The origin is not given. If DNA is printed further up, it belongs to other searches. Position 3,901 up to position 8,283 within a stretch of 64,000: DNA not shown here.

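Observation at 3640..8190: AT-rich compositional island carrying a single 4.1-kb adhesin-like gene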

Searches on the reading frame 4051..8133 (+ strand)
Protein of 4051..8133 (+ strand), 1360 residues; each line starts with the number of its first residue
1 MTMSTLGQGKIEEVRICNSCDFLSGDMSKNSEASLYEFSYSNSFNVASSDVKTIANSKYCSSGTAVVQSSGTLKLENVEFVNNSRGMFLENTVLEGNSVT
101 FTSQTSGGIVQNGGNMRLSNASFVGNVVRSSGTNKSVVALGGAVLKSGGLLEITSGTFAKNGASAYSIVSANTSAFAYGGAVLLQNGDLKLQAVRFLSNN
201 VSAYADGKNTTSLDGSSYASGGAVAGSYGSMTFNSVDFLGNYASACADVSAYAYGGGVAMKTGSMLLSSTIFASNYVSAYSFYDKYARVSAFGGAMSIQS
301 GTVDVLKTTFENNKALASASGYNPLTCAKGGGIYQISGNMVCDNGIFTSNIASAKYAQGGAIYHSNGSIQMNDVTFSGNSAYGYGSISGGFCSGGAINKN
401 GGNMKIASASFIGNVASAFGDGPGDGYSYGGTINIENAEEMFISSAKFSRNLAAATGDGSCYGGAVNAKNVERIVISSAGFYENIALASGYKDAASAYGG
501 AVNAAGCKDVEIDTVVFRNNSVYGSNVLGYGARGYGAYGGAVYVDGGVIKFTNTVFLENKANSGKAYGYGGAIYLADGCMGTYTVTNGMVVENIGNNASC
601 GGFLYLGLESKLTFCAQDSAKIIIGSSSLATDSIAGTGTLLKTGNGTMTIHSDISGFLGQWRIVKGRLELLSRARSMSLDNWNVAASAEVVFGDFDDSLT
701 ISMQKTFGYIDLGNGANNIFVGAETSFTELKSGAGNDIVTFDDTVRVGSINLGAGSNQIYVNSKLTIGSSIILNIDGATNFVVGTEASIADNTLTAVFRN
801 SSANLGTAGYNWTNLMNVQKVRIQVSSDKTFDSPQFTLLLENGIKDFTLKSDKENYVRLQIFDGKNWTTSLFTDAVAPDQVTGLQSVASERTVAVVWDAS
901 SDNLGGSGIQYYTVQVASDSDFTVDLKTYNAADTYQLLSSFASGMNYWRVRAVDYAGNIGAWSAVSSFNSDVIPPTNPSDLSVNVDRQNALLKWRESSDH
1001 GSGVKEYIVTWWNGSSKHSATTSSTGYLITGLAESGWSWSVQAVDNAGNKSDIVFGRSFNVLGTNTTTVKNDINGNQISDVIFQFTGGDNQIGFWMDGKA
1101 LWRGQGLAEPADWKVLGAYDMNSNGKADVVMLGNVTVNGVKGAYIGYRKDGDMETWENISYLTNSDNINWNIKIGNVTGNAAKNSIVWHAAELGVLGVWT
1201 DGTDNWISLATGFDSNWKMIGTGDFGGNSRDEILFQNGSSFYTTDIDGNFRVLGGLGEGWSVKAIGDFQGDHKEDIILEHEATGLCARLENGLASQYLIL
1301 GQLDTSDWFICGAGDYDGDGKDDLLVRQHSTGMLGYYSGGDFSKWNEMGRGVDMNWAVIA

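Call 6: search_protein_families(library=pfam, proteins=[window:4051-8133:+], max_evalue=0.1)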
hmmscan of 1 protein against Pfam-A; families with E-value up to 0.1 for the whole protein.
window:4051-8133:+ (1360 aa): 4 families
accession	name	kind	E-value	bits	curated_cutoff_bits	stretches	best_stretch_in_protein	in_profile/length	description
PF00041.27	fn3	-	1.7e-06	28.6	25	1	977-1050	2-75/84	Fibronectin type III domain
PF01839.29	FG-GAP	-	0.002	18.4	22.1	1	1313-1327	7-21/37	FG-GAP repeat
PF21200.3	Glyco_hydro_39_C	-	0.0081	16.9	27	1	892-966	12-85/89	Alpha-L-iduronidase C-terminal domain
PF13517.12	FG-GAP_3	-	0.052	14.6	26.9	1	1313-1326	48-61/61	FG-GAP-like repeat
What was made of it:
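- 6670..7260 (+): Two fibronectin type III domains (aa about 880-1070). Pfam fn3 at aa 977-1050, E 1.7e-6 (call 6).
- On Chlamydial Pmp / type V autotransporter: No PF03797 match (call 6).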

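Call 7: search_protein_families(library=ncbifam, proteins=[window:4051-8133:+], max_evalue=0.1)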
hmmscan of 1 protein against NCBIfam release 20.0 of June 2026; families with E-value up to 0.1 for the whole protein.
window:4051-8133:+ (1360 aa): 3 families
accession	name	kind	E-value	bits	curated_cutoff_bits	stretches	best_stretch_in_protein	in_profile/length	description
NF047446.1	barrel_OmpL47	domain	0.014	15.8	40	0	997-1052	11-60/68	OmpL47-type beta-barrel domain-containing protein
NF005483.0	PRK07088.1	equivalog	0.038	12.1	1214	1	274-315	246-287/764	ribonucleoside-diphosphate reductase subunit alpha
TIGR02934.1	nifT_nitrog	equivalog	0.042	13.6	41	0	167-188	25-46/68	putative nitrogen fixation protein NifT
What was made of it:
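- On Chlamydial Pmp / type V autotransporter: The NCBIfam scan at E <= 0.1 listed no Pmp-type model (call 7).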

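Call 10: find_homologous_proteins(query=window:4051-8133:+)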
Query window:4051-8133:+ (1360 aa): 23 proteins with E <= 0.001 among 8000 candidates.
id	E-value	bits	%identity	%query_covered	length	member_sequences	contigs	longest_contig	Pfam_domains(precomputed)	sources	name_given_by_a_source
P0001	1.4e-223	764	73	21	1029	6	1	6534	PF01839.30,PF13517.13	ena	-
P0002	2.7e-219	750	73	21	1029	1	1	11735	PF01839.30,PF13517.13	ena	-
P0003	3.2e-198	680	48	40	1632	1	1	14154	PF01839.30,PF24421.2,PF25788.3,PF14292.13,PF16389.12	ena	-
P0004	3.4e-138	481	72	22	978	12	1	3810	PF01839.30,PF13517.13,PF16168.12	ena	-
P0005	5.8e-136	474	72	21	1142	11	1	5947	PF01839.30,PF13517.13,PF16168.12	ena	-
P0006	1.7e-119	419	52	29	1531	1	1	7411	PF16168.12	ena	-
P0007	1.6e-92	330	56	22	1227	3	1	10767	PF13517.13,PF16168.12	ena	-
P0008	8.1e-88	314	54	21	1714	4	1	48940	PF16168.12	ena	-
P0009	2.5e-83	299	28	48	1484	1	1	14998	PF01839.30,PF13517.13,PF25788.3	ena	-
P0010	4.6e-80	288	26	89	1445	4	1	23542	PF01839.30,PF13517.13,PF25788.3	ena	-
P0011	2.5e-77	279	49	21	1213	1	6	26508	PF13517.13,PF16168.12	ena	-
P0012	5.5e-75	272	29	62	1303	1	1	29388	PF01839.30,PF13517.13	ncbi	-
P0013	5.9e-68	248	27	21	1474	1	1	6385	PF21605.4,PF17957.8,PF13750.13,PF25788.3,PF16168.12,PF16389.12,PF20494.4,PF22352.3,PF04151.22,PF18962.8,PF14292.13,PF19077.7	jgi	jgi:autotransporter passenger strand-loop-strand repeat protein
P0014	2.5e-12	64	27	32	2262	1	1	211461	-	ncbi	-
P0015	7.8e-9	52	29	10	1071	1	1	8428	PF01839.30,PF12256.15,PF13582.13,PF13688.13,PF13517.13,PF13583.12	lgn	-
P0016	4.8e-7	47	30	27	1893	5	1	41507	PF02415.24,PF03797.26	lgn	-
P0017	1.6e-6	45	28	38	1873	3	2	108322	PF03797.26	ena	-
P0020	3.2e-4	37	30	26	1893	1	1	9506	PF03797.26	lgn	-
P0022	4.0e-4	37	27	34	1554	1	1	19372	PF03797.26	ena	-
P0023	9.4e-4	36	29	27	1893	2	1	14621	PF03797.26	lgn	-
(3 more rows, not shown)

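Call 16: find_encoding_contigs(protein=P0002, flank=10000, max_places=3)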
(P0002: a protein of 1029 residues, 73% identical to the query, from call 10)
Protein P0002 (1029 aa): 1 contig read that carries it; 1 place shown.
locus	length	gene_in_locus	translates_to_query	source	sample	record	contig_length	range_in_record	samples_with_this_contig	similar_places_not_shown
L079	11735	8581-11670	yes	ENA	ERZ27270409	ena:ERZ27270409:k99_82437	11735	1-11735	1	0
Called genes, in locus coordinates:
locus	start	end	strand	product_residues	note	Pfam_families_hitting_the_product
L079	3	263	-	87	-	?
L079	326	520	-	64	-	-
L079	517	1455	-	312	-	PF13174:TPR_6 (faint), PF13176:TPR_7 (faint), PF13181:TPR_8 (faint), PF13414:TPR_11 (faint), PF13428:TPR_14 (faint), PF12895:ANAPC3, PF00515:TPR_1, PF07719:TPR_2 (weak), +6 more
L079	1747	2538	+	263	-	PF07596:SBP_bac_10 (weak)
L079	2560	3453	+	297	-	PF02018:CBM_4_9 (faint)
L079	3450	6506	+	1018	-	PF02018:CBM_4_9 (weak), PF00331:Glyco_hydro_10 (weak)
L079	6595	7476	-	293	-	PF01261:AP_endonuc_2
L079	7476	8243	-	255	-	PF01261:AP_endonuc_2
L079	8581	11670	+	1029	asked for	PF01839:FG-GAP (faint), PF13517:FG-GAP_3 (faint)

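Call 17: find_encoding_contigs(protein=P0008, flank=10000, max_places=3)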
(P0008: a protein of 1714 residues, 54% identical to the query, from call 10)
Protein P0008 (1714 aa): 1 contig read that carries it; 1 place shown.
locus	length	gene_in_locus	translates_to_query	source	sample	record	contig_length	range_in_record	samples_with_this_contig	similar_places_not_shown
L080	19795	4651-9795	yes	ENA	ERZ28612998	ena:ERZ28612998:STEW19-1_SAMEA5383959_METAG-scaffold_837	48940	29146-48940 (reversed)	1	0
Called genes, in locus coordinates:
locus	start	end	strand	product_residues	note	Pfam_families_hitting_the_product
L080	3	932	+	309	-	?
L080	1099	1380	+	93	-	PF01016:Ribosomal_L27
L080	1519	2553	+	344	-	PF01018:GTP1_OBG, PF01926:MMR_HSR1, PF02421:FeoB_N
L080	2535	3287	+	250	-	PF00106:adh_short, PF01370:Epimerase, PF04321:RmlD_sub_bind (weak), PF08659:KR (weak), PF13561:adh_short_C2, PF21777:SDR-like (faint)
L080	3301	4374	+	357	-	-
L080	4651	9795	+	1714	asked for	PF16168:AIDA (faint)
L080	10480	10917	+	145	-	-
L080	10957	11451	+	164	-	PF00472:RF-1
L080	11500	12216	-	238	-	-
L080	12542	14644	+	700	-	PF00933:Glyco_hydro_3, PF01915:Glyco_hydro_3_C, PF14310:Fn3-like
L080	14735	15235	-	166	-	PF00731:AIRC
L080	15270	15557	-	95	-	PF01192:RNA_pol_Rpb6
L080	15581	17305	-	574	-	PF02771:Acyl-CoA_dh_N, PF02770:Acyl-CoA_dh_M, PF00441:Acyl-CoA_dh_1, PF22924:ACOX_C_alpha1, PF08028:Acyl-CoA_dh_2, PF12186:AcylCoA_dehyd_C (weak)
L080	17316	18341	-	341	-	PF01012:ETF, PF00766:ETF_alpha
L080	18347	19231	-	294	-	PF01012:ETF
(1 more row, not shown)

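Call 18: find_encoding_contigs(protein=P0012, flank=10000, max_places=3)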
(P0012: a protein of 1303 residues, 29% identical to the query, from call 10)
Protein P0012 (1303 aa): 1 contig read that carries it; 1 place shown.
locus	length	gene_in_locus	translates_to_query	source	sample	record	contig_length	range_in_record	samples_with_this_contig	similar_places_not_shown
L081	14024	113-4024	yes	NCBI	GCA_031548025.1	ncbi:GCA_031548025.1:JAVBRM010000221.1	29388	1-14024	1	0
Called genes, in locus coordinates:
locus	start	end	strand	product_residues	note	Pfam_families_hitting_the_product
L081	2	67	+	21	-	?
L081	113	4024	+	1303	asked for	PF01839:FG-GAP (faint), PF13517:FG-GAP_3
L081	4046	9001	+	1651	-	PF00535:Glycos_transf_2, PF10111:Glyco_tranf_2_2, PF13641:Glyco_tranf_2_3 (weak), PF13439:Glyco_transf_4, PF00534:Glycos_transf_1, PF13692:Glyco_trans_1_4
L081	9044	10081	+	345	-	PF13692:Glyco_trans_1_4 (weak)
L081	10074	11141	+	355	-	PF13439:Glyco_transf_4 (weak), PF00534:Glycos_transf_1, PF13692:Glyco_trans_1_4 (weak)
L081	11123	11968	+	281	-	PF01061:ABC2_membrane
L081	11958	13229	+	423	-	PF00005:ABC_tran, PF14524:Wzt_C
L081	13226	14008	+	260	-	-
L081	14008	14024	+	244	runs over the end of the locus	-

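Call 32: find_encoding_contigs(protein=P0003, flank=10000, max_places=2)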
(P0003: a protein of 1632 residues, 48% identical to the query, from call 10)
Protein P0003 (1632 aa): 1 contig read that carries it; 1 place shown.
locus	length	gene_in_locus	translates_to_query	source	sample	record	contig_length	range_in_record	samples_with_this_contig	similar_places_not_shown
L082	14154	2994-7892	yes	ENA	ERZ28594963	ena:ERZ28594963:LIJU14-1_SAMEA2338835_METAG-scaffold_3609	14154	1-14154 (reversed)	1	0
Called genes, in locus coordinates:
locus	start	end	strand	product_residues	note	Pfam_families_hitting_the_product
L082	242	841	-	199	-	PF13384:HTH_23 (faint), PF13518:HTH_28, PF13551:HTH_29, PF13565:HTH_32 (weak)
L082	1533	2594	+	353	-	PF21129:TibC_1st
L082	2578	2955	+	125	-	-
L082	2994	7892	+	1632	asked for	PF14292:SusE (faint), PF24421:Ig_J (faint), PF25788:Ig_Rha78A_N (faint), PF16389:DUF4998 (faint), PF01839:FG-GAP (faint)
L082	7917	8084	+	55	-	-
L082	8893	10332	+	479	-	-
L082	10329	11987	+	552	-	-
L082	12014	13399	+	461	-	PF13517:FG-GAP_3 (faint), PF01839:FG-GAP (faint)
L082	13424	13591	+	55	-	-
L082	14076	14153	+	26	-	?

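Call 33: find_encoding_contigs(protein=P0010, flank=10000, max_places=2)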
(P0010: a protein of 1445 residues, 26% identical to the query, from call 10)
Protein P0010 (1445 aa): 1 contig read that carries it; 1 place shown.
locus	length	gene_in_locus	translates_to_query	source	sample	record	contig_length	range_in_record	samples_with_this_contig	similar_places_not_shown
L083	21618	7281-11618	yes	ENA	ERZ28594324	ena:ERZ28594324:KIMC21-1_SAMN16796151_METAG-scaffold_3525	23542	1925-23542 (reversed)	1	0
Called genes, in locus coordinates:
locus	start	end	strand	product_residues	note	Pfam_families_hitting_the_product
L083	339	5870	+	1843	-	PF24421:Ig_J (faint), PF13517:FG-GAP_3 (faint), PF25788:Ig_Rha78A_N (faint), PF01839:FG-GAP (faint)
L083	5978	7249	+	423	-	PF21129:TibC_1st, PF01075:Glyco_transf_9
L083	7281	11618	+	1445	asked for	PF13517:FG-GAP_3 (faint), PF25788:Ig_Rha78A_N (weak), PF01839:FG-GAP (faint)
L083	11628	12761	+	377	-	PF02350:Epimerase_2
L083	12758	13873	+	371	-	-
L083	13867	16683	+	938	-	PF00534:Glycos_transf_1, PF13692:Glyco_trans_1_4, PF13524:Glyco_trans_1_2, PF00534:Glycos_transf_1, PF13692:Glyco_trans_1_4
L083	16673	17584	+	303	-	PF01209:Ubie_methyltran (weak), PF13489:Methyltransf_23, PF13847:Methyltransf_31, PF08241:Methyltransf_11, PF08242:Methyltransf_12, PF13649:Methyltransf_25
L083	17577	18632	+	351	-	PF13439:Glyco_transf_4 (weak), PF13579:Glyco_trans_4_4 (faint), PF00534:Glycos_transf_1, PF13692:Glyco_trans_1_4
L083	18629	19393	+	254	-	PF01061:ABC2_membrane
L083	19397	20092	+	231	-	PF00005:ABC_tran, PF13304:AAA_21 (weak)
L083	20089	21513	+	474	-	-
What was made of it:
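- Homologs P0003 and P0010 lie next to TibC-type adhesin heptosyltransferase genes, and P0010 and P0012 lie next to glycosyltransferase and Wzm/Wzt clusters (calls 18, 32, 33).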

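Call 34: find_encoding_contigs(protein=P0011, flank=10000, max_places=3)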
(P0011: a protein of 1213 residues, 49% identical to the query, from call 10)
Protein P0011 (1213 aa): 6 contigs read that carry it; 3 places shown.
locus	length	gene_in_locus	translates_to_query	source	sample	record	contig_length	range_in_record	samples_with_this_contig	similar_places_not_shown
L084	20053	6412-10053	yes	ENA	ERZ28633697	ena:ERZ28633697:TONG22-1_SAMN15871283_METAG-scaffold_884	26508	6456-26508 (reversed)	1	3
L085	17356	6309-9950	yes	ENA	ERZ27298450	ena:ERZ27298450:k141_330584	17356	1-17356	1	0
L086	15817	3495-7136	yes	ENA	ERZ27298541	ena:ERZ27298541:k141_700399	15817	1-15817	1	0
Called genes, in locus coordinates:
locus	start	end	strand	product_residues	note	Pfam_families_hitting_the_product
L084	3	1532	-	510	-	?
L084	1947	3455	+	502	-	PF05552:MS_channel_1st_1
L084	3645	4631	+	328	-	PF03279:Lip_A_acyltrans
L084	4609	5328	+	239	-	PF00834:Ribul_P_3_epim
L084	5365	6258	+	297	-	PF04055:Radical_SAM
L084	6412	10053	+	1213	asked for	PF16168:AIDA (faint), PF13517:FG-GAP_3 (faint)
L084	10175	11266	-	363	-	PF01370:Epimerase, PF02719:Polysacc_synt_2, PF04321:RmlD_sub_bind, PF01073:3Beta_HSD, PF07993:NAD_binding_4 (weak), PF16363:GDP_Man_Dehyd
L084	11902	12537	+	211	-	-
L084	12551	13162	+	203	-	-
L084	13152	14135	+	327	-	-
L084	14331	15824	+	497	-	PF00149:Metallophos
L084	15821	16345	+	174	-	-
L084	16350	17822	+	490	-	PF02366:PMT, PF13231:PMT_2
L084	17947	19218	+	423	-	PF00709:Adenylsucc_synt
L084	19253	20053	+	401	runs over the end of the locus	PF01098:FTSW_RODA_SPOVE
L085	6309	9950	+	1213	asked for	PF16168:AIDA (faint), PF13517:FG-GAP_3 (faint)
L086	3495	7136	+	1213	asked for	PF16168:AIDA (faint), PF13517:FG-GAP_3 (faint)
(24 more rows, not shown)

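Call 35: find_encoding_contigs(protein=P0007, flank=10000, max_places=2)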
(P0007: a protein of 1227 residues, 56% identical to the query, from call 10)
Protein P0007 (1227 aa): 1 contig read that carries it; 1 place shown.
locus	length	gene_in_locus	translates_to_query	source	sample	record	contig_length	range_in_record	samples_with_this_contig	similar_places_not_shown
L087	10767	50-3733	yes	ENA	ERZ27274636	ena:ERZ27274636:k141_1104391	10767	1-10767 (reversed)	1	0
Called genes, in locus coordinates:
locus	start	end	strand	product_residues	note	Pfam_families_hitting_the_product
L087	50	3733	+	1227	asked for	PF16168:AIDA (faint), PF13517:FG-GAP_3 (weak)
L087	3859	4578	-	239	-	-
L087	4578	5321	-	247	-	-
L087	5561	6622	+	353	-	PF03358:FMN_red (faint), PF12682:Flavodoxin_4, PF00578:AhpC-TSA (weak), PF08534:Redoxin (weak), PF00255:GSHPx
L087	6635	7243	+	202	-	PF13513:HEAT_EZ (faint), PF02985:HEAT (faint), PF13646:HEAT_2 (weak)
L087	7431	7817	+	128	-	-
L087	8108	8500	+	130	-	-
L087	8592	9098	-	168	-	PF03061:4HBT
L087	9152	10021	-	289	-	PF01070:FMN_dh (weak), PF00478:IMPDH (faint), PF01070:FMN_dh, PF01645:Glu_synthase (weak)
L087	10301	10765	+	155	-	?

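Call 40: search_solved_structures(query=window:4051-8130:+, max_evalue=1)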
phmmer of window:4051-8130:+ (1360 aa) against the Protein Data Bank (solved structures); distinct sequences matched with E-value up to 1: 2.
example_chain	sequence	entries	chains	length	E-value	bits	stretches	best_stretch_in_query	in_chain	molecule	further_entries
9rkd_A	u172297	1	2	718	0.96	10.6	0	958-1041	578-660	Isoform Short of Insulin receptor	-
29rt_A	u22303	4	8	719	0.97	10.6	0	958-1041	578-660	Insulin receptor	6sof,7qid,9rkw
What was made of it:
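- Tried and rejected: Sequence search of solved structures: nothing significant (call 40).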
